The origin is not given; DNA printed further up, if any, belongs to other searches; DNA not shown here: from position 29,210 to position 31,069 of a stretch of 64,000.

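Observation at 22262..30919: Orphan enediyne-type (PksE-like) iterative PKS with tandem ACPs and an apparently fused double-hotdog thioesterase, lacking the enediyne cassette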

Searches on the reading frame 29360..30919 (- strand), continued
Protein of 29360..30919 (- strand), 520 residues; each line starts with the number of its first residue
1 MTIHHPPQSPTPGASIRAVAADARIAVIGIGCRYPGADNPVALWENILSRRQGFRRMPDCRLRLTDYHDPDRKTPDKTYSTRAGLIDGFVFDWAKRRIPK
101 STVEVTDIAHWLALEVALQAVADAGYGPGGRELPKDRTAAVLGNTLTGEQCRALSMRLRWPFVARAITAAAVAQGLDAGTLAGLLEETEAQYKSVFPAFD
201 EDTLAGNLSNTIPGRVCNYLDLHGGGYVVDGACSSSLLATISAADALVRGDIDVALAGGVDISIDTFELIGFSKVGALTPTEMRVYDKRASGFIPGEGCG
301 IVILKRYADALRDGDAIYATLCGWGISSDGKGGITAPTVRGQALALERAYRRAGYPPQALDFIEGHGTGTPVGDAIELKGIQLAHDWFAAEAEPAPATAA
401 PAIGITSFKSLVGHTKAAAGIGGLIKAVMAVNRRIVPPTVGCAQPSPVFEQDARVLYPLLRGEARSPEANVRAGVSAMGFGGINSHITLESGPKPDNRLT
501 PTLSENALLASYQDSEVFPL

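Call 84: search_protein_families(library=ncbifam, proteins=[L007:8971-14790:+, L009:8857-14613:+], max_evalue=1e-60)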
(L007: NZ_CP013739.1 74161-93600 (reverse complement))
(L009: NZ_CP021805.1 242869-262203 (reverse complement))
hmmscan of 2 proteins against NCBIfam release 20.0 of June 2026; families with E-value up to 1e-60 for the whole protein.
L007:8971-14790:+ (1939 aa): 4 families
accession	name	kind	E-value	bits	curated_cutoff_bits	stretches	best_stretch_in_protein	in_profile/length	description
NF045894.1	PKS_plus_SDR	equivalog_domain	1.6e-165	553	1740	1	158-891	116-862/1515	type I polyketide synthase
TIGR02813.1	omega_3_PfaA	subfamily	1.4e-136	456.5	1010.1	1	4-609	9-606/2582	polyketide-type polyunsaturated fatty acid synthase PfaA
NF041183.1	Pks2_ls1_myc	equivalog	6.6e-83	278.6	2400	1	187-847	149-814/2086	sulfolipid-1 biosynthesis phthioceranic/hydroxyphthioceranic acid synthase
NF040607.1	mycolic_Pks13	equivalog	1.2e-73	248.3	2100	1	3-472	102-536/1680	polyketide synthase Pks13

L009:8857-14613:+ (1919 aa): 4 families
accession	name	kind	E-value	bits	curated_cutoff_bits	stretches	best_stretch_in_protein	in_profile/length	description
NF045894.1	PKS_plus_SDR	equivalog_domain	1.2e-151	507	1740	1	200-917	126-865/1515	type I polyketide synthase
TIGR02813.1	omega_3_PfaA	subfamily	1.3e-109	367.2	1010.1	1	40-590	7-556/2582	polyketide-type polyunsaturated fatty acid synthase PfaA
NF040607.1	mycolic_Pks13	equivalog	5.5e-92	309.2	2100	1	29-497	90-528/1680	polyketide synthase Pks13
NF041183.1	Pks2_ls1_myc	equivalog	3.8e-87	292.6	2400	1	225-907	151-857/2086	sulfolipid-1 biosynthesis phthioceranic/hydroxyphthioceranic acid synthase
